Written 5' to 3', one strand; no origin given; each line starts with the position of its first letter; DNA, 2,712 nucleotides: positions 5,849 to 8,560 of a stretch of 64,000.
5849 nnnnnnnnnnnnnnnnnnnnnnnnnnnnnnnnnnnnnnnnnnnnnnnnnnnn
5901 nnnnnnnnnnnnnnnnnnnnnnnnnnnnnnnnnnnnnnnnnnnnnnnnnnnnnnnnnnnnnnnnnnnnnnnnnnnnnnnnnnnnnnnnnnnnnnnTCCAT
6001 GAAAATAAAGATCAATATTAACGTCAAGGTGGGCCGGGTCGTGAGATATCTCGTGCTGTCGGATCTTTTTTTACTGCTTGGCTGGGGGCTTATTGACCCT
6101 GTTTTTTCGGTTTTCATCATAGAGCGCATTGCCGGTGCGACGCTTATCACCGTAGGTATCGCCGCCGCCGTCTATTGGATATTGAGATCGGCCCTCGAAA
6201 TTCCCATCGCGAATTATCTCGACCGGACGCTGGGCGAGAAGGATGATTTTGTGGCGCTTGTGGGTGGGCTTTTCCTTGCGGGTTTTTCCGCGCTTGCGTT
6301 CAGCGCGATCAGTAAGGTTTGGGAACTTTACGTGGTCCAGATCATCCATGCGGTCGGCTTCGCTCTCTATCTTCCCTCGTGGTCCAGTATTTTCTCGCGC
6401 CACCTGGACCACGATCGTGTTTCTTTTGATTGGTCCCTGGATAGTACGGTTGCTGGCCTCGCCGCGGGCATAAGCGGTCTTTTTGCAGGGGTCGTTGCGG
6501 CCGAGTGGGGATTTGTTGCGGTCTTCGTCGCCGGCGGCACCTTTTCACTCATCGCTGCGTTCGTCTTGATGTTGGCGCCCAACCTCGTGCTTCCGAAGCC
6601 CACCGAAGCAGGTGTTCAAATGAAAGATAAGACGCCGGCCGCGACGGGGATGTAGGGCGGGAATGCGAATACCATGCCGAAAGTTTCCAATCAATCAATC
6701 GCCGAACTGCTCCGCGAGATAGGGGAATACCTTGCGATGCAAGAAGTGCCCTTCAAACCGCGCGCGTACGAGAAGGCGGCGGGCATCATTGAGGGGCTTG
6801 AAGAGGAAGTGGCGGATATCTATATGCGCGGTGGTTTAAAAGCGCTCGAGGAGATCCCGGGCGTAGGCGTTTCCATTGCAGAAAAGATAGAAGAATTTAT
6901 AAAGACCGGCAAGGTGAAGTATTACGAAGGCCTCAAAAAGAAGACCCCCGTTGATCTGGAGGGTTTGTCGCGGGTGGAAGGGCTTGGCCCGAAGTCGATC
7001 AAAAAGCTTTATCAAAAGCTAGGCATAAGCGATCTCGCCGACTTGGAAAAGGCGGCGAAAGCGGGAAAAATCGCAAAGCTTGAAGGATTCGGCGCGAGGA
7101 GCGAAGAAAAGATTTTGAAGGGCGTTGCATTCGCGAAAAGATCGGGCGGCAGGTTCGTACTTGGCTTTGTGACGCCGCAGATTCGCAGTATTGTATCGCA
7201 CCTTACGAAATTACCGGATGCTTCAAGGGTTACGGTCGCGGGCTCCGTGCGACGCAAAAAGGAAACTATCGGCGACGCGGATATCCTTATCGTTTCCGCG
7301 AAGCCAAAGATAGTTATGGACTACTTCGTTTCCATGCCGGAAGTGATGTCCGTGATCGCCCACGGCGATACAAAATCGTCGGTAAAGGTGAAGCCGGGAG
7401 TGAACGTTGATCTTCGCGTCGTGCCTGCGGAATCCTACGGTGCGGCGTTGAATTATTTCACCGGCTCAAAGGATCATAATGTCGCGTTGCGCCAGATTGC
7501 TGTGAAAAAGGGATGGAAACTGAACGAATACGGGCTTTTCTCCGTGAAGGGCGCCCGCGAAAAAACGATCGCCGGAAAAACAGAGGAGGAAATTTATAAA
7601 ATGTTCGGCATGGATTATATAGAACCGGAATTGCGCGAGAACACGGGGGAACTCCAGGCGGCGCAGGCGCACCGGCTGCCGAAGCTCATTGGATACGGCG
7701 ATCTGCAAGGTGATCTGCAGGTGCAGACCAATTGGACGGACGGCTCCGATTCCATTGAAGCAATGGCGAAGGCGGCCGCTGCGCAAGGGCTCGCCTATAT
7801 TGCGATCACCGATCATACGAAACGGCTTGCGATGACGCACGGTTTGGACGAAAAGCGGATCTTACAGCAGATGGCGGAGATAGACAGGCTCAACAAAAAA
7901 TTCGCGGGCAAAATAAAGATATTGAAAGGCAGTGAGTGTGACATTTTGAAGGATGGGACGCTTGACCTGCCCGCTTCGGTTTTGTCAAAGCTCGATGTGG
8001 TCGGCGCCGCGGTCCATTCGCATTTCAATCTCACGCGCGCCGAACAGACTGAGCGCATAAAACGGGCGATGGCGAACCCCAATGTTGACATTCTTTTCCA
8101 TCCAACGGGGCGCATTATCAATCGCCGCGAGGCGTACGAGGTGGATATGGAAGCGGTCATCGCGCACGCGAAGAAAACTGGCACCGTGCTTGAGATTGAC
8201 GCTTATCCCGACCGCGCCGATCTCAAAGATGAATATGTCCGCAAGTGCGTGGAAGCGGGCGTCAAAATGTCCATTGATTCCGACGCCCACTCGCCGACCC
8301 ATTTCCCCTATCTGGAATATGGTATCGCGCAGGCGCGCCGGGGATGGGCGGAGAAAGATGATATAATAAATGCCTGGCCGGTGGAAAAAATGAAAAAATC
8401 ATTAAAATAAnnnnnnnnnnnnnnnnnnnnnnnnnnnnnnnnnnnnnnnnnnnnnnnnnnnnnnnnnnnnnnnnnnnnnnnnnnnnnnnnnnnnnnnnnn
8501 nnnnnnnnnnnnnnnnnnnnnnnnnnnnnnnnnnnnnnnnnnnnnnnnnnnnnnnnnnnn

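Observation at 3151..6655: Three-gene membrane cassette around a TM-anchored ClpC/ClpB-like ATPase with a degenerate first ATPase domain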

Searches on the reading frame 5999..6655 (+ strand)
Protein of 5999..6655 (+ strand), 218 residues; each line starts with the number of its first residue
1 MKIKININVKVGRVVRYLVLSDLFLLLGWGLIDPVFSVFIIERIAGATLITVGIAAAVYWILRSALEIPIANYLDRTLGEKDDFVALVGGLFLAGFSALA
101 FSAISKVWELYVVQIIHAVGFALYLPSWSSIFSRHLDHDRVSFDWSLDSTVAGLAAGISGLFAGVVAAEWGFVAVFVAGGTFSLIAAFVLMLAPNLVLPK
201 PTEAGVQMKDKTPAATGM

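Call 3: search_protein_families(library=pfam, proteins=[window:5999-6655:+], max_evalue=0.01)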
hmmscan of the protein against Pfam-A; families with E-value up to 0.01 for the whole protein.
window:5999-6655:+ (218 aa): 2 families
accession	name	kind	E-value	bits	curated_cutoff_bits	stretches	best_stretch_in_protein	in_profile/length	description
PF07690.21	MFS_1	-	9.6e-17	61.3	33.4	1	23-195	6-176/347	Major Facilitator Superfamily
PF05977.19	MFS_3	-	0.0026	16.7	27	1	98-188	94-183/524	Transmembrane secretion effector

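Call 4: search_protein_families(library=ncbifam, proteins=[window:5999-6655:+], max_evalue=0.01)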
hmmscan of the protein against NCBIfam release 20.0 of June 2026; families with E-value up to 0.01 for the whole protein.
window:5999-6655:+ (218 aa): 3 families
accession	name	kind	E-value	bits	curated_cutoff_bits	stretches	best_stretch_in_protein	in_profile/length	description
NF047396.1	MFS_flip_LtaA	equivalog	0.00027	20.1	450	1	79-189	272-384/394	lipoteichoic acid biosynthesis MFS flippase LtaA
TIGR00880.1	2_A_01_02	superfamily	0.00043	20.4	131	1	87-192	31-136/141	multidrug resistance protein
TIGR00899.1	2A0120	subfamily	0.00054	19.2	522.3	1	62-191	243-371/375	sugar efflux transporter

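Call 38: search_protein_families(library=padloc, proteins=[window:5999-6655:+], max_evalue=0.01)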
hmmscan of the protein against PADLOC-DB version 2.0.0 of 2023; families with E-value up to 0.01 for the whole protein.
window:5999-6655:+ (218 aa): 0 families

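Call 50: find_homologous_proteins(query=window:5999-6652:+, max_evalue=0.00001)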
Query window:5999-6652:+ (218 aa): 464 proteins with E <= 0.00001 among 4034 candidates; the best 120 are listed.
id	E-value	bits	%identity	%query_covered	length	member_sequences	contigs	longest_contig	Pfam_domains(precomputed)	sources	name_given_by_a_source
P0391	6.2e-133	459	100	100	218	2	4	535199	PF07690.22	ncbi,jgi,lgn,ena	ncbi:MAG: MFS transporter [Minisyncoccia bacterium]|jgi:MFS family permease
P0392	5.8e-121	420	88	100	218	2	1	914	PF07690.22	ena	-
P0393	7.6e-120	416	86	100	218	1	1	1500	PF07690.22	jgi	jgi:MFS family permease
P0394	3.3e-117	408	87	100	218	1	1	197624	PF07690.22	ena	-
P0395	1.9e-110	386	80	100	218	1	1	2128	PF07690.22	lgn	-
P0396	1.2e-109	383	79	100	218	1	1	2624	PF07690.22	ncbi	-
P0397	1.8e-107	376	77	100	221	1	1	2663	PF07690.22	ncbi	-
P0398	3.3e-104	365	79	99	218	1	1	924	PF07690.22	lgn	-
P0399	5.6e-104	364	74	100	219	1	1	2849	PF07690.22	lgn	-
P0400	2.0e-103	363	74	100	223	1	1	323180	PF07690.22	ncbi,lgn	-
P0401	3.4e-103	362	76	100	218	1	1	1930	PF07690.22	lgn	-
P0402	4.7e-103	361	73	100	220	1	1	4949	PF07690.22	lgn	-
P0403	1.0e-102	360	73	100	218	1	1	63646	PF07690.22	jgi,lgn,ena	-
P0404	1.9e-102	359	73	100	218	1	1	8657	PF07690.22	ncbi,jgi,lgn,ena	jgi:DHA1 family quinolone resistance protein-like MFS transporter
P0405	7.1e-102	358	76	100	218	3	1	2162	PF07690.22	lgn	-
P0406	9.0e-102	357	76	99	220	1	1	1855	PF05977.20,PF07690.22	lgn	-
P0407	1.4e-101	357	74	100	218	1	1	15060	PF07690.22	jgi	jgi:MFS family permease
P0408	4.5e-101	355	74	99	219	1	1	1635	PF05977.20,PF07690.22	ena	-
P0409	5.2e-101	355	74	99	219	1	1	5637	PF05977.20,PF07690.22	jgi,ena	-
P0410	1.1e-100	354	74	100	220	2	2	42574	PF07690.22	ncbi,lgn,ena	-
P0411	9.4e-100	351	72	100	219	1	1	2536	PF05977.20,PF07690.22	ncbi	-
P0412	3.2e-99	349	71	100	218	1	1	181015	PF05977.20,PF07690.22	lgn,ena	-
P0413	7.1e-99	348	74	100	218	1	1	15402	PF05977.20,PF07690.22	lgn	-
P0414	1.1e-98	347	73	100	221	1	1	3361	PF07690.22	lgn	-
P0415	1.8e-98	346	72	100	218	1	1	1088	PF07690.22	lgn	-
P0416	1.1e-97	344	71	99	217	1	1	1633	PF07690.22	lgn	-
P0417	7.7e-97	341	70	99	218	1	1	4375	PF05977.20,PF07690.22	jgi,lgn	jgi:MFS family permease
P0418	1.5e-96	340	70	99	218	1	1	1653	PF05977.20,PF07690.22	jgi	jgi:MFS family permease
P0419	1.8e-95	337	69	100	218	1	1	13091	PF07690.22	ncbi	-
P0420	3.1e-95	336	69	100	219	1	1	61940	PF05977.20,PF07690.22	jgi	jgi:MFS family permease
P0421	5.0e-95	335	67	100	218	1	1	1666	PF05977.20,PF07690.22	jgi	jgi:MFS family permease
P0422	1.6e-94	334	71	100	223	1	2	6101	PF07690.22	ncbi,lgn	-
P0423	3.9e-94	332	67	100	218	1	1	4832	PF07690.22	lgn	-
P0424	4.1e-94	332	67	100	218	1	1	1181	PF05977.20,PF07690.22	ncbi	ncbi:MAG: MFS transporter, partial [Chthoniobacterales bacterium]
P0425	1.9e-93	330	69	100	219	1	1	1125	PF05977.20,PF07690.22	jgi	jgi:MFS family permease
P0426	2.0e-93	330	68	100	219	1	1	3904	PF07690.22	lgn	-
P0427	3.2e-93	329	68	100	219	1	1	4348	PF07690.22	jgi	jgi:DHA1 family multidrug resistance protein-like MFS transporter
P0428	3.2e-93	329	68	100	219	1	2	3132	PF05977.20,PF07690.22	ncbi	-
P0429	8.1e-93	328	68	100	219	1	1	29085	PF05977.20,PF07690.22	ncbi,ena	-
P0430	2.3e-92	327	68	99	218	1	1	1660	PF05977.20,PF07690.22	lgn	-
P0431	3.7e-92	326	70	99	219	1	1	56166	PF07690.22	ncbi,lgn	-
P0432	1.1e-91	324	69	98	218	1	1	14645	PF07690.22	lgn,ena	-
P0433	4.2e-91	322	66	99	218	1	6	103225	PF07690.22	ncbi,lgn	-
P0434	4.7e-91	322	66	100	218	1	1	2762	PF07690.22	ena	-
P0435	6.6e-91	322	66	100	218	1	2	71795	PF07690.22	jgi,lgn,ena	-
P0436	8.0e-91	321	70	99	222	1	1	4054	PF07690.22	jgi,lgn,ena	-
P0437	8.7e-91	321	64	100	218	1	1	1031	PF07690.22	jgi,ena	-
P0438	9.8e-91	321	64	100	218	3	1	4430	PF07690.22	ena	-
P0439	1.3e-90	321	68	97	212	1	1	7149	PF07690.22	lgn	-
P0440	3.3e-90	319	66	98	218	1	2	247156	PF07690.22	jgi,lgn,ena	-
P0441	3.4e-90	319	64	100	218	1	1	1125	PF07690.22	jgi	-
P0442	4.2e-90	319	68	98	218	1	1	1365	PF07690.22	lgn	-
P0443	5.0e-90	319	66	98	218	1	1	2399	PF07690.22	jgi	-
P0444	1.4e-89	317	67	98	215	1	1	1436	PF07690.22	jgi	jgi:MFS family permease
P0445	2.0e-89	317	66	100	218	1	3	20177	PF05977.20,PF07690.22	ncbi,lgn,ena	-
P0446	2.4e-89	317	64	100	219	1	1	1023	PF07690.22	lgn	-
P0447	9.8e-89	315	65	99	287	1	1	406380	PF07690.22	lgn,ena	-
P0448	1.2e-88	314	66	100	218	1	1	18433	PF07690.22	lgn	-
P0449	1.6e-88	314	65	99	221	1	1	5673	PF07690.22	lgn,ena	-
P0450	7.9e-88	312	67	98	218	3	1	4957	PF07690.22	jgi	jgi:MFS family permease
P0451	3.1e-87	310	61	100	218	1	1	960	PF07690.22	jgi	jgi:hypothetical protein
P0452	4.3e-87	309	67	98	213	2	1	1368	PF07690.22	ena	-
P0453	8.1e-87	308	61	100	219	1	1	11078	PF07690.22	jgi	jgi:MFS family permease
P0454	1.5e-86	307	62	98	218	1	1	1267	PF07690.22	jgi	jgi:MFS family permease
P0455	1.6e-86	307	63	100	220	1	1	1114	PF07690.22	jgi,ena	-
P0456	1.7e-86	307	63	98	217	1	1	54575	PF07690.22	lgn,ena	-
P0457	1.8e-86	307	62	99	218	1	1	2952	PF07690.22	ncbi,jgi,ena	jgi:MFS family permease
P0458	1.9e-86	307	63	100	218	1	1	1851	PF07690.22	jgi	jgi:MFS family permease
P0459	1.4e-85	304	62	98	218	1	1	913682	PF07690.22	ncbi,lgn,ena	-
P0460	1.6e-85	304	61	97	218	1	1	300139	PF07690.22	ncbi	-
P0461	7.0e-85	302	63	100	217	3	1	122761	PF07690.22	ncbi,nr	ncbi:MAG: MFS transporter [Patescibacteria group bacterium]|nr:MFS transporter [Patescibacteria grou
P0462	7.7e-85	302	61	100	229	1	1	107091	PF07690.22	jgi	jgi:MFS family permease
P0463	1.1e-84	301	62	99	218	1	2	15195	PF07690.22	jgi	jgi:MFS family permease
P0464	1.4e-84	301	61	100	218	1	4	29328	PF05977.20,PF07690.22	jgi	jgi:DHA1 family quinolone resistance protein-like MFS transporter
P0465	1.5e-84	301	63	99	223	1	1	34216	PF07690.22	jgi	jgi:MFS family permease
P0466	1.5e-84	301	61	100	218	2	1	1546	PF05977.20,PF07690.22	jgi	jgi:MFS family permease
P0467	2.2e-84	300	61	99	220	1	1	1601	PF07690.22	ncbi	-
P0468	2.6e-84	300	60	98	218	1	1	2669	PF07690.22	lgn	-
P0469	2.8e-84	300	64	100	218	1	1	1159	PF07690.22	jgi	jgi:MFS family permease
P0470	2.8e-84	300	59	100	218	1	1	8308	PF05977.20,PF07690.22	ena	-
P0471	2.9e-84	300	61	97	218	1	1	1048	PF07690.22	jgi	jgi:MFS family permease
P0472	3.5e-84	300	65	96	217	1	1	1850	PF07690.22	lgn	-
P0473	4.5e-84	299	60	98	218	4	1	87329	PF05977.20,PF07690.22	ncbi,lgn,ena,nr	ncbi:MAG: hypothetical protein G01um101420_32 [Parcubacteria group bacterium Gr01-1014_20]|nr:MAG: h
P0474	5.3e-84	299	59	100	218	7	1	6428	PF07690.22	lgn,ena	-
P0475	5.6e-84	299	63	100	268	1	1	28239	PF07690.22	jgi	jgi:MFS family permease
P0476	6.9e-84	299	60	100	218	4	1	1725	PF05977.20,PF07690.22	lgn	-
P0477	7.5e-84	299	64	100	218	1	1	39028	PF07690.22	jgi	-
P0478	8.1e-84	299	60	98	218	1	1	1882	PF05977.20,PF07690.22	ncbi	-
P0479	8.4e-84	299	61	100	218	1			PF07690.22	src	-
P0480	1.4e-83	298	62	98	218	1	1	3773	PF07690.22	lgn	-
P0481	1.5e-83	298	61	100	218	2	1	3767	PF07690.22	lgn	-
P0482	1.7e-83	298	59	98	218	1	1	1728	PF05977.20,PF07690.22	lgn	-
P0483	2.2e-83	297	62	98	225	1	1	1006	PF05977.20,PF07690.22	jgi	jgi:MFS family permease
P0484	2.3e-83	297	64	98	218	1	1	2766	PF07690.22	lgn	-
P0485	2.7e-83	297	60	98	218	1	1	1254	PF07690.22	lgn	-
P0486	3.0e-83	297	61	100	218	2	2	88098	PF07690.22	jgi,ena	jgi:MFS family permease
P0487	3.3e-83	297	65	94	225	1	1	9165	PF07690.22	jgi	jgi:MFS family permease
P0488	3.9e-83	296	61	98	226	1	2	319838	PF07690.22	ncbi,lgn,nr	ncbi:MAG: MFS transporter [Patescibacteria group bacterium]|nr:MFS transporter [Patescibacteria grou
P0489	8.0e-83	295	65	92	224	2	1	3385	PF07690.22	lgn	-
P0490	8.9e-83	295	59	100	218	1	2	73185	PF07690.22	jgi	jgi:MFS family permease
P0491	1.1e-82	295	60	98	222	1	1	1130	PF07690.22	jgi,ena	jgi:MFS family permease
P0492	1.1e-82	295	61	100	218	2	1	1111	PF07690.22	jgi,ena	-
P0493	1.2e-82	295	58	100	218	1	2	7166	PF05977.20,PF07690.22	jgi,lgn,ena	-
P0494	1.4e-82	295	64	97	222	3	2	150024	PF07690.22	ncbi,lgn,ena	-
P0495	1.6e-82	294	62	98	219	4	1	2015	PF07690.22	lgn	-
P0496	2.2e-82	294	63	97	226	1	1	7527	PF07690.22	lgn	-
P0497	2.9e-82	294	60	98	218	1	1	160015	PF07690.22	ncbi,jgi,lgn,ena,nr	ncbi:MAG TPA: MFS transporter [Candidatus Paceibacterota bacterium]|nr:MFS transporter [Candidatus P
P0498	3.7e-82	293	60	98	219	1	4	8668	PF12832.14,PF07690.22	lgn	-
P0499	4.0e-82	293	58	98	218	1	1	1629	PF07690.22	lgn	-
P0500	4.3e-82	293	64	94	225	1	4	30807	PF07690.22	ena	-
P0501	4.9e-82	293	59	100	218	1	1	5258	PF05977.20,PF07690.22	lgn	-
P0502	6.4e-82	292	62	100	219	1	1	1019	PF07690.22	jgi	jgi:MFS family permease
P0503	1.9e-81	291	61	98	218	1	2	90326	PF07690.22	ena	-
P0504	2.0e-81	291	60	100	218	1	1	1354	PF07690.22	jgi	jgi:MFS family permease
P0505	2.2e-81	291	62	98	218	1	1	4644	PF07690.22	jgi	jgi:MFS family permease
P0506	2.6e-81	290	60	98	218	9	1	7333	PF05977.20,PF07690.22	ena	-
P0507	2.9e-81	290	62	94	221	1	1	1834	PF07690.22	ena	-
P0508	3.2e-81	290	61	98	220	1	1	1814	PF05977.20,PF07690.22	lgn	-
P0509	3.3e-81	290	60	99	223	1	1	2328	PF07690.22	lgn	-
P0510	3.3e-81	290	59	98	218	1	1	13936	PF05977.20,PF07690.22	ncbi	-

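Call 51: find_encoding_contigs(protein=P0459, flank=5000, max_places=1)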
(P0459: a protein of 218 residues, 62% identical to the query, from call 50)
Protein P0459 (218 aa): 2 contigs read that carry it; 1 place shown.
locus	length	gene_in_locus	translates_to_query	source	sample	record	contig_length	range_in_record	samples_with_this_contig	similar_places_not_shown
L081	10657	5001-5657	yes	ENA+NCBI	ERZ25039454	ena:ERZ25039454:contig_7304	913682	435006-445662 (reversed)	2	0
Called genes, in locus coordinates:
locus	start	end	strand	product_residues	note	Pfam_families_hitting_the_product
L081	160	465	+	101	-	PF12840:HTH_20, PF01022:HTH_5, PF12802:MarR_2 (weak), PF13412:HTH_24, PF08279:HTH_11 (weak), PF01978:TrmB (weak)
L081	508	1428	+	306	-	PF10604:Polyketide_cyc2, PF08327:AHSA1, PF10604:Polyketide_cyc2 (weak), PF08327:AHSA1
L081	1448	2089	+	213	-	PF03167:UDG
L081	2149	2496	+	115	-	-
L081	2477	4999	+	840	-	PF00158:Sigma54_activat (faint), PF13191:AAA_16 (faint), PF20720:nSTAND3 (faint), PF17871:AAA_lid_9 (faint), PF00004:AAA, PF07724:AAA_2, PF07728:AAA_5, PF10431:ClpB_D2-small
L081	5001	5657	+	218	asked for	PF07690:MFS_1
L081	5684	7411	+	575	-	PF14716:HHH_8, PF14520:HHH_5, PF14791:DNA_pol_B_thumb, PF02811:PHP (weak)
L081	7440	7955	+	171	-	PF00293:NUDIX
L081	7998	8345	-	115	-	PF00453:Ribosomal_L20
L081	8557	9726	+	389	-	PF03703:bPH_2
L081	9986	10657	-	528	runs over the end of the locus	PF00239:Resolvase, PF13408:Zn_ribbon_recom (weak)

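Call 52: find_encoding_contigs(protein=P0460, flank=5000, max_places=1)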
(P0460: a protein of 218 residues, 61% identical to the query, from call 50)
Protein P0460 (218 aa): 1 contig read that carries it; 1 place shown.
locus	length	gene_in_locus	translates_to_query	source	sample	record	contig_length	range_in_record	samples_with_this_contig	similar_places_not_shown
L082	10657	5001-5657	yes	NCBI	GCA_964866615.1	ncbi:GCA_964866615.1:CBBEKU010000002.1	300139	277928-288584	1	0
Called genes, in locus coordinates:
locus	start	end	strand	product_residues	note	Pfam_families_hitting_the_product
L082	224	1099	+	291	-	-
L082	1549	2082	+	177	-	-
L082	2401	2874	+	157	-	-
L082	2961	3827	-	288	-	PF00730:HhH-GPD, PF00633:HHH (faint)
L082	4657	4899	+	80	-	-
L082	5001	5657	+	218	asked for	PF07690:MFS_1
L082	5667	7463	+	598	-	PF14716:HHH_8, PF14520:HHH_5, PF14792:DNA_pol_B_palm (faint), PF14791:DNA_pol_B_thumb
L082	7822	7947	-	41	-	-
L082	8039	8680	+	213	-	PF00293:NUDIX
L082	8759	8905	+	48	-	-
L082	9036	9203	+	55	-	-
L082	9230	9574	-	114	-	PF00453:Ribosomal_L20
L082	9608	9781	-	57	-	PF01632:Ribosomal_L35p (weak)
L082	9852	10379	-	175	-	PF05198:IF3_N, PF00707:IF3_C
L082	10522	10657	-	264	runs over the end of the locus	-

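Call 53: find_encoding_contigs(protein=P0488, flank=5000, max_places=1)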
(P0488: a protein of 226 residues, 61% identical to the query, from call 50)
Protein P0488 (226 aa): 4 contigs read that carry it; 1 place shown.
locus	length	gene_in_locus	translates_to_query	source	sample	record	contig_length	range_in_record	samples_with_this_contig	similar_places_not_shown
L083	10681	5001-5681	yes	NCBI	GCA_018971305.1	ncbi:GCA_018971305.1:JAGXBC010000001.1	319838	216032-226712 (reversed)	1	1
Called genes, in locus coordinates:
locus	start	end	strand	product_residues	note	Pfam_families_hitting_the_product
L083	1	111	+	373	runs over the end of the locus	-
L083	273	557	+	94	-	PF00216:Bac_DNA_binding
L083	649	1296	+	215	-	PF03167:UDG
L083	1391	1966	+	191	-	-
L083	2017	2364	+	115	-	-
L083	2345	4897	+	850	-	PF00158:Sigma54_activat (faint), PF13191:AAA_16 (faint), PF13401:AAA_22 (faint), PF17871:AAA_lid_9 (weak), PF00004:AAA, PF07724:AAA_2, PF07728:AAA_5, PF10431:ClpB_D2-small, +2 more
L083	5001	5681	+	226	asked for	PF07690:MFS_1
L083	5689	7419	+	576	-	PF14716:HHH_8, PF14520:HHH_5 (weak), PF14791:DNA_pol_B_thumb, PF02811:PHP (weak)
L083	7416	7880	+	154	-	PF00293:NUDIX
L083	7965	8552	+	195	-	-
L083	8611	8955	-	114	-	PF00453:Ribosomal_L20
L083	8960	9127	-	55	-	PF01632:Ribosomal_L35p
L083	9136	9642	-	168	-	PF05198:IF3_N, PF00707:IF3_C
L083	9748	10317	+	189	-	PF03703:bPH_2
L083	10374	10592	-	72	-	PF22570:LiaF-TM (weak), PF18917:LiaI-LiaF-like_TM1 (weak)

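Call 54: find_encoding_contigs(protein=P0497, flank=5000, max_places=1)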
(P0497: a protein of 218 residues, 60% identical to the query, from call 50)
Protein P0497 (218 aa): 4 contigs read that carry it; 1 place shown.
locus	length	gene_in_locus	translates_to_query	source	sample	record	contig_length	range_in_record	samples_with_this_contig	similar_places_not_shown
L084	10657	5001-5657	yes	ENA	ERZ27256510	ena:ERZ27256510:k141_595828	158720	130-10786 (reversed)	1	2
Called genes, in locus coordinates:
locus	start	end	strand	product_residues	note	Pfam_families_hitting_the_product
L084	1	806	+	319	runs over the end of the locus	-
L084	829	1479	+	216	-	PF03167:UDG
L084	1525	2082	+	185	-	PF07963:N_methyl (weak)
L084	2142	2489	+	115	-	-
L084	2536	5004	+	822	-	PF00158:Sigma54_activat (faint), PF13191:AAA_16 (faint), PF20720:nSTAND3 (faint), PF17871:AAA_lid_9 (weak), PF00004:AAA, PF07724:AAA_2, PF07728:AAA_5, PF10431:ClpB_D2-small, +1 more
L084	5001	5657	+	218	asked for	PF07690:MFS_1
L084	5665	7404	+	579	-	PF14716:HHH_8, PF14520:HHH_5, PF14791:DNA_pol_B_thumb, PF02811:PHP (weak)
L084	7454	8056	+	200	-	PF00293:NUDIX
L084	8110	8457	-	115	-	PF00453:Ribosomal_L20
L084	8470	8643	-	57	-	PF01632:Ribosomal_L35p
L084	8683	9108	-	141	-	PF05198:IF3_N, PF00707:IF3_C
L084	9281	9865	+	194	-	PF03703:bPH_2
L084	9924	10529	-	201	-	-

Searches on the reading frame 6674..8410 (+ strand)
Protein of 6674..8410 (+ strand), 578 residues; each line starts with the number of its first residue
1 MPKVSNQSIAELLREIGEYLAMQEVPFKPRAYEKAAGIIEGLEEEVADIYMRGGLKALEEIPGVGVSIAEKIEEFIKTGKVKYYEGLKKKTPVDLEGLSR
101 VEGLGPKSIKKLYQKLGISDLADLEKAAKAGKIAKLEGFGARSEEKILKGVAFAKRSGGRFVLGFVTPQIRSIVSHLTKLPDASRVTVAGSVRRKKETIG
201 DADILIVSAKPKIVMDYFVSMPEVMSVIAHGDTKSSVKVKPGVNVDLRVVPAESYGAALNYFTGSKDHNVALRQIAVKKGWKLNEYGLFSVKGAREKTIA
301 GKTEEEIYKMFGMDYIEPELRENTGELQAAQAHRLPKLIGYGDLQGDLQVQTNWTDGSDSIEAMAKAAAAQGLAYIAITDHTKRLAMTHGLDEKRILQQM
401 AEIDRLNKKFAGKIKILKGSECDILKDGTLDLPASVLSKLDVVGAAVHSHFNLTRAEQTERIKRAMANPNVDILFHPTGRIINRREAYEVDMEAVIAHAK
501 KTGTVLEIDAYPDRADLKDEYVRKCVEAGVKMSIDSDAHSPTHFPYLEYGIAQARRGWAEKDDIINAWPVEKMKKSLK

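Call 3: search_protein_families(library=pfam, proteins=[window:6674-8410:+], max_evalue=0.01)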
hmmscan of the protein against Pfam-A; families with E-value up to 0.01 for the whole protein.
window:6674-8410:+ (578 aa): 7 families
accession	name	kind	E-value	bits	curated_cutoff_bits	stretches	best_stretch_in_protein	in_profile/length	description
PF14791.11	DNA_pol_B_thumb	-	2.3e-25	88.7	25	1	258-322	1-63/63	DNA polymerase beta thumb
PF14716.13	HHH_8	-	8.6e-17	61.7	30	1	6-80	3-72/73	Helix-hairpin-helix domain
PF14520.12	HHH_5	-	8.5e-09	36.2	27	1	97-149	3-53/57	Helix-hairpin-helix domain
PF02811.25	PHP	-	1.1e-08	36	26.4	1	347-476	1-71/164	PHP domain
PF14792.12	DNA_pol_B_palm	-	0.00012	22.7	25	1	174-211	15-52/113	DNA polymerase beta palm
PF10391.15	DNA_pol_lambd_f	-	0.0027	17.9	29.8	0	98-127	3-31/51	Fingers domain of DNA polymerase lambda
PF00633.29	HHH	-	0.0047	17.2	24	0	57-72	12-27/30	Helix-hairpin-helix motif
